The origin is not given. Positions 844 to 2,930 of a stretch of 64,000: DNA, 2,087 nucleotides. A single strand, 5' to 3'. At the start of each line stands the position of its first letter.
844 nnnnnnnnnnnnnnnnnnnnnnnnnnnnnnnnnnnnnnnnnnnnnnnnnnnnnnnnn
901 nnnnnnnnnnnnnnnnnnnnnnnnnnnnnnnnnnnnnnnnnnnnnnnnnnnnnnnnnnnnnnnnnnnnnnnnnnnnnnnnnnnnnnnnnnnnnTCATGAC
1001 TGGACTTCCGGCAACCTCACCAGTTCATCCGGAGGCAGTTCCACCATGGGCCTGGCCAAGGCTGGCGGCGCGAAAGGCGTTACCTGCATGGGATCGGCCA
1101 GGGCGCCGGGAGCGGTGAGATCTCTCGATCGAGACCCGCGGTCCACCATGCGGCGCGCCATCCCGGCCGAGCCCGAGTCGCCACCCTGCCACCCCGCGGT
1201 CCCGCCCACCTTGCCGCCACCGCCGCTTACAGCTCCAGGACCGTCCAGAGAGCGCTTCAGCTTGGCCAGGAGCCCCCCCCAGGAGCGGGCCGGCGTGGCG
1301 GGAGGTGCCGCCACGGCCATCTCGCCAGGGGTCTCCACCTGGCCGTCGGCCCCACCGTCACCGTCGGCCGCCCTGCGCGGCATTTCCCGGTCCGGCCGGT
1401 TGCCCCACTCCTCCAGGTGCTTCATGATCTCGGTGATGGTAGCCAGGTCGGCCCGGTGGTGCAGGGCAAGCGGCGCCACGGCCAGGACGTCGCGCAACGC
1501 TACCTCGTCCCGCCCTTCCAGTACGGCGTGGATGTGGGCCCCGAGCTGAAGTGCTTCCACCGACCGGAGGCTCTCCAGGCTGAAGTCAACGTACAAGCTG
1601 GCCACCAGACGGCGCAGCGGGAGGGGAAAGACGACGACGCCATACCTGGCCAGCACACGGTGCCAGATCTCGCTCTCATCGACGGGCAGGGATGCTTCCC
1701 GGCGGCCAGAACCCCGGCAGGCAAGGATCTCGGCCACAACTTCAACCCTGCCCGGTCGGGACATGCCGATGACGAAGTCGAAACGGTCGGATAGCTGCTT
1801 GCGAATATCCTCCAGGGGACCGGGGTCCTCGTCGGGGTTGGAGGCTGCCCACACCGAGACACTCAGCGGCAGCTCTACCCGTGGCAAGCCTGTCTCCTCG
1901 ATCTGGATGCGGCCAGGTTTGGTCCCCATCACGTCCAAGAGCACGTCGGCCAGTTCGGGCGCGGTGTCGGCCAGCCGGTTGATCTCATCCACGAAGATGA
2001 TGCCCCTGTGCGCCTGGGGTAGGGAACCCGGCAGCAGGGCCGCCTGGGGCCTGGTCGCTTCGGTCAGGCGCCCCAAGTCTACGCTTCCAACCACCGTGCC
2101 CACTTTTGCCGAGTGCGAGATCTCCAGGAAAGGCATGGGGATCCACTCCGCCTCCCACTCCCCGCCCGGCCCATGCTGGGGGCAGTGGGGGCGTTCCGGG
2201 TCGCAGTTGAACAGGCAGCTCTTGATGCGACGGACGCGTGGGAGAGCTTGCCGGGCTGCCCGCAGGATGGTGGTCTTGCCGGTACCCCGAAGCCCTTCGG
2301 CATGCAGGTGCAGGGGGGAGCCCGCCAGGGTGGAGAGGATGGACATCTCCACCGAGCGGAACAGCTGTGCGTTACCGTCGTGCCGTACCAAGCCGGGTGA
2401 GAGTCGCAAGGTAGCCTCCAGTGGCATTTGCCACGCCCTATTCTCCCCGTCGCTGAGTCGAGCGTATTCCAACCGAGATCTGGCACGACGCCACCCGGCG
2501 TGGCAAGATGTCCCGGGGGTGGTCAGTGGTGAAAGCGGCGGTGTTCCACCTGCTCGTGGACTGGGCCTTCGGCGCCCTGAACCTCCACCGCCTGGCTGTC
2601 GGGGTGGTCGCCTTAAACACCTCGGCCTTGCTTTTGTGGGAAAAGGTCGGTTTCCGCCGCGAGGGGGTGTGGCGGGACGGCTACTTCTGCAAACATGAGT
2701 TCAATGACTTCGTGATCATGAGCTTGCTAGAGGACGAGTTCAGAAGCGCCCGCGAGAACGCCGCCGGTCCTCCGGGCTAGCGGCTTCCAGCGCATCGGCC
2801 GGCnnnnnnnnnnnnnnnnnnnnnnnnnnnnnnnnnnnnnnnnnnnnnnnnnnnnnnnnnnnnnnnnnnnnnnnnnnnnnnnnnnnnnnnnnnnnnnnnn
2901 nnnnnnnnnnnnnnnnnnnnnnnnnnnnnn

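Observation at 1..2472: ChlI/BchI-like AAA+ ATPase with no vWA partner, ATGA-coupled to an unknown protein carrying a C-terminal winged helix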

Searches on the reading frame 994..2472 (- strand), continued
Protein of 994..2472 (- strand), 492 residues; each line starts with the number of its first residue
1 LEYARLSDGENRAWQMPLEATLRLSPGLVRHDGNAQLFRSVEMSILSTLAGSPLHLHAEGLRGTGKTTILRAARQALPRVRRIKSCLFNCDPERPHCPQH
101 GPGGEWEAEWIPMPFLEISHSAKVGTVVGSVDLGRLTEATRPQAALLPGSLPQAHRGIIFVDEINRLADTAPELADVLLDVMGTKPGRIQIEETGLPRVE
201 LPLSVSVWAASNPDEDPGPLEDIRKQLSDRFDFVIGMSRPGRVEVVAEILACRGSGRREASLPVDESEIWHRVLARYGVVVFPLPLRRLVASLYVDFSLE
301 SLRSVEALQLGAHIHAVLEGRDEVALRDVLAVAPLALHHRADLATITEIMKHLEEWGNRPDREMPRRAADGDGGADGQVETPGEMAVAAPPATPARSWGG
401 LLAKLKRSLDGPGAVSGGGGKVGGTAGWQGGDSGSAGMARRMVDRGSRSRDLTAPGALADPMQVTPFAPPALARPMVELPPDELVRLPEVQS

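Call 59: list_cluster_members(proteins=[P0033, P0109, P0147, P0065, P0019])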
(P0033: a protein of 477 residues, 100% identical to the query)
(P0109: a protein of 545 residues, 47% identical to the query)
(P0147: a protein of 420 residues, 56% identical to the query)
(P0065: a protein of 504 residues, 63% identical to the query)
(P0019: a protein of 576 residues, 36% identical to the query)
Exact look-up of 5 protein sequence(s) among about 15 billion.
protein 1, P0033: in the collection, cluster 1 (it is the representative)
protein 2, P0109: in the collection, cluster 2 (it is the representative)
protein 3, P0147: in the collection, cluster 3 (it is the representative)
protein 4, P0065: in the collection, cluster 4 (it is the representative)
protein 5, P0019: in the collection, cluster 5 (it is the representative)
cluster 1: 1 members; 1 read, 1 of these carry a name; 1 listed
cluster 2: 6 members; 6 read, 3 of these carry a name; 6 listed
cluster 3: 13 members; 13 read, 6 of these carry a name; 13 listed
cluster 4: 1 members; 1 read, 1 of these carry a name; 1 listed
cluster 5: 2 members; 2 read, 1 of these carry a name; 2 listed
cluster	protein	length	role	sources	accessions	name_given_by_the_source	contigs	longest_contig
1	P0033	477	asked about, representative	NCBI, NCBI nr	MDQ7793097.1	MAG: magnesium chelatase [bacterium] | magnesium chelatase [bacterium]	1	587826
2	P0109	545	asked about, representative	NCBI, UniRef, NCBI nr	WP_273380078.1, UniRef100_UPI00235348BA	hypothetical protein [Symbiobacterium thermophilum] | hypothetical protein n=1 Tax=Symbiobacterium thermophilum TaxID=2734 RepID=UPI00235348BA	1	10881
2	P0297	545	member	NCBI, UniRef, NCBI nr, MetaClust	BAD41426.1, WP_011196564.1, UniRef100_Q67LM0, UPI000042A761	chelatase [Symbiobacterium thermophilum] | Putative chelatase n=1 Tax=Symbiobacterium thermophilum (strain DSM 24528 / JCM 14929 / ... | status=active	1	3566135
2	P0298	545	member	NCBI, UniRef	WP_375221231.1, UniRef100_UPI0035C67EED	hypothetical protein [Symbiobacterium thermophilum] | hypothetical protein n=1 Tax=Symbiobacterium thermophilum TaxID=2734 RepID=UPI0035C67EED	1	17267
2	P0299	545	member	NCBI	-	-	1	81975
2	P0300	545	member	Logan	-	-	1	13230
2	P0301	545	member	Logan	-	-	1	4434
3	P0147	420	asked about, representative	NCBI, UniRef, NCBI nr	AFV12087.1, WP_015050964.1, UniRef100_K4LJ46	magnesium-chelatase BchI [Thermacetogenium phaeum DSM 12270] | Magnesium-chelatase BchI n=1 Tax=Thermacetogenium phaeum (strain ATCC BAA-254 / DSM 26808 ... | hypothetical protein [Thermacetogenium phaeum]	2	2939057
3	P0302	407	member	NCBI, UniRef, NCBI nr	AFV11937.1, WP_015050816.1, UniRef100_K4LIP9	magnesium chelatase 38 kDa subunit BchI [Thermacetogenium phaeum DSM 12270] | Magnesium chelatase 38 kDa subunit BchI n=1 Tax=Thermacetogenium phaeum (strain ATCC ... | hypothetical protein [Thermacetogenium phaeum]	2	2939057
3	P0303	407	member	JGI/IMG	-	magnesium chelatase subunit I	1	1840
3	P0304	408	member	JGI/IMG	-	magnesium chelatase subunit I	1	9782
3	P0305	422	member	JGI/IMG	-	magnesium chelatase subunit I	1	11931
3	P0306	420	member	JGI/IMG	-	magnesium chelatase subunit I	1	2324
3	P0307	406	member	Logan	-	-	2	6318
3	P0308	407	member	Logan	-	-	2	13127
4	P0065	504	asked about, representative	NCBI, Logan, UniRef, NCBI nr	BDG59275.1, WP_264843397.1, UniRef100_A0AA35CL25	hypothetical protein [Caldinitratiruptor microaerophilus] | AAA+ ATPase domain-containing protein n=1 Tax=Caldinitratiruptor microaerophilus ...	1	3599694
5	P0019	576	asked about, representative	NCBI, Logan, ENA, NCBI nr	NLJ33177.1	MAG: VWA domain-containing protein [Firmicutes bacterium] | VWA domain-containing protein [Bacillota bacterium]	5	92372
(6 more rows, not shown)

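Call 65: find_encoding_contigs(protein=P0147, flank=8000, max_places=2)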
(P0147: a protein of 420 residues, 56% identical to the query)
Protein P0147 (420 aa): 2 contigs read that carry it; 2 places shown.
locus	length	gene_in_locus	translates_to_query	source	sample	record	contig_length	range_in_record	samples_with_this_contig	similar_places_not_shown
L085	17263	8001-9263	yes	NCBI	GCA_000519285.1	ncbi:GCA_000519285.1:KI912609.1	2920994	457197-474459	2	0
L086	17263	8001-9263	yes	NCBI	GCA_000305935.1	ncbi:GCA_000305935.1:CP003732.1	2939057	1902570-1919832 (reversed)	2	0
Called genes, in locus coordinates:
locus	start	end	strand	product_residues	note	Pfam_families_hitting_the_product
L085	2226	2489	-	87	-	-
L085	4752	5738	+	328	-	PF20208:ARPP-1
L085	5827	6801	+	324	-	-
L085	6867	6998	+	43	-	PF03595:SLAC1 (weak)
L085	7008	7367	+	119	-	PF03595:SLAC1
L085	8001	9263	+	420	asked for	PF01078:Mg_chelatase (faint), PF17863:AAA_lid_2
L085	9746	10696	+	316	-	PF02517:Rce1-like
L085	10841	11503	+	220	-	PF00293:NUDIX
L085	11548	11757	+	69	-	-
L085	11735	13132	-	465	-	PF07670:Gate, PF07664:FeoB_C, PF07670:Gate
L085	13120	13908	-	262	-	PF00009:GTP_EFTU (faint), PF03193:RsgA_GTPase (faint), PF09439:SRPRB (weak), PF01926:MMR_HSR1, PF02421:FeoB_N, PF17910:FeoB_Cyto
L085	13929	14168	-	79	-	PF04023:FeoA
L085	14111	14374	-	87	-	-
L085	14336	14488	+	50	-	PF08821:CGGC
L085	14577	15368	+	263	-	PF06691:DUF1189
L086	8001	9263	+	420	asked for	PF01078:Mg_chelatase (faint), PF17863:AAA_lid_2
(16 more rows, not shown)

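Call 66: find_encoding_contigs(protein=P0065, flank=7000, max_places=1)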
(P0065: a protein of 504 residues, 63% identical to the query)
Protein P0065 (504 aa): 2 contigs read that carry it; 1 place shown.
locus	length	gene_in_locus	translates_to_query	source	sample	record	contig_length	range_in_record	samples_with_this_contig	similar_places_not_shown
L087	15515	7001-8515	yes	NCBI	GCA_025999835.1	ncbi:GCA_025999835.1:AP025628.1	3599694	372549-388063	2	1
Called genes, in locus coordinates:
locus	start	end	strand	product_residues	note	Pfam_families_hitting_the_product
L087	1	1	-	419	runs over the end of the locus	PF01609:DDE_Tnp_1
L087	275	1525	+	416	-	PF21760:SecD_1st, PF22599:SecDF_P1_head, PF02355:SecD_SecF_C, PF03176:MMPL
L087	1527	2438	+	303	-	PF07549:Sec_GG, PF02355:SecD_SecF_C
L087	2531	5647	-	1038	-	PF00873:ACR_tran, PF03176:MMPL, PF02355:SecD_SecF_C (weak)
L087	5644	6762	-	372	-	PF25919:BSH_CusB (faint), PF00364:Biotin_lipoyl (faint), PF25917:BSH_RND, PF25876:HH_MFP_RND (weak), PF25954:Beta-barrel_RND_2, PF26002:Beta-barrel_AprE (weak), PF25975:CzcB_C (weak), PF25989:YknX_C, +1 more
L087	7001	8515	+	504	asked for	PF17863:AAA_lid_2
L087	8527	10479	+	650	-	PF00092:VWA (weak), PF13519:VWA_2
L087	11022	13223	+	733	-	PF01966:HD, PF13328:HD_4, PF04607:RelA_SpoT, PF02824:TGS, PF19296:RelA_AH, PF28438:RelA_RIS, PF01842:ACT, PF13291:ACT_4, +1 more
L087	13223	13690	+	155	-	PF02580:Tyr_Deacylase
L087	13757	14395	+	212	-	PF00753:Lactamase_B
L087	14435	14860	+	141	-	PF22381:Staph_reg_Sar_Rot (faint), PF01047:MarR, PF12802:MarR_2, PF13463:HTH_27 (weak)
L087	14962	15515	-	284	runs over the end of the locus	PF00565:SNase, PF05901:Excalibur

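Call 67: find_encoding_contigs(protein=P0152, flank=7000, max_places=1)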
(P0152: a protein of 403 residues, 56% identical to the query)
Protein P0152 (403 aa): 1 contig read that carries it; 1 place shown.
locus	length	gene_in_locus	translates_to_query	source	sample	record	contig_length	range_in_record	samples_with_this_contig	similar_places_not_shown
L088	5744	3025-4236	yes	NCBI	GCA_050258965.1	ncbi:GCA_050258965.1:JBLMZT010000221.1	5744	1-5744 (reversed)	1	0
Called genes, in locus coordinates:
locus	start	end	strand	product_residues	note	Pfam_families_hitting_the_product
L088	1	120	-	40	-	?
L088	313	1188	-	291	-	PF04055:Radical_SAM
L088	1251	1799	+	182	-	PF00857:Isochorismatase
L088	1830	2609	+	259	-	PF00072:Response_reg, PF04397:LytTR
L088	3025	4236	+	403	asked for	PF00493:MCM (faint), PF17863:AAA_lid_2 (weak)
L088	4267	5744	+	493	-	?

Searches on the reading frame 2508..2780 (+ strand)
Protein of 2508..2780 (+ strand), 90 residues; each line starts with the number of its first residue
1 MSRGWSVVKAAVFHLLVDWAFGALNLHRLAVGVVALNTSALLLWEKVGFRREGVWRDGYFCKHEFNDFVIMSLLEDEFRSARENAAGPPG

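Call 5: search_protein_families(library=pfam, proteins=[window:2508-2780:+], max_evalue=0.1)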
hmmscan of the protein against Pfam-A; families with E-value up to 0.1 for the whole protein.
window:2508-2780:+ (90 aa): 3 families
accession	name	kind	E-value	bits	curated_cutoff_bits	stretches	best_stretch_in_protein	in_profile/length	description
PF13420.13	Acetyltransf_4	-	0.00022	21.7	24.3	1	12-68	97-153/155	Acetyltransferase (GNAT) domain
PF13302.13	Acetyltransf_3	-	0.079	14.1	25.4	0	14-50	102-138/138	Acetyltransferase (GNAT) domain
PF00583.31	Acetyltransf_1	-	0.088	13.5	20.7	0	14-49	82-116/116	Acetyltransferase (GNAT) family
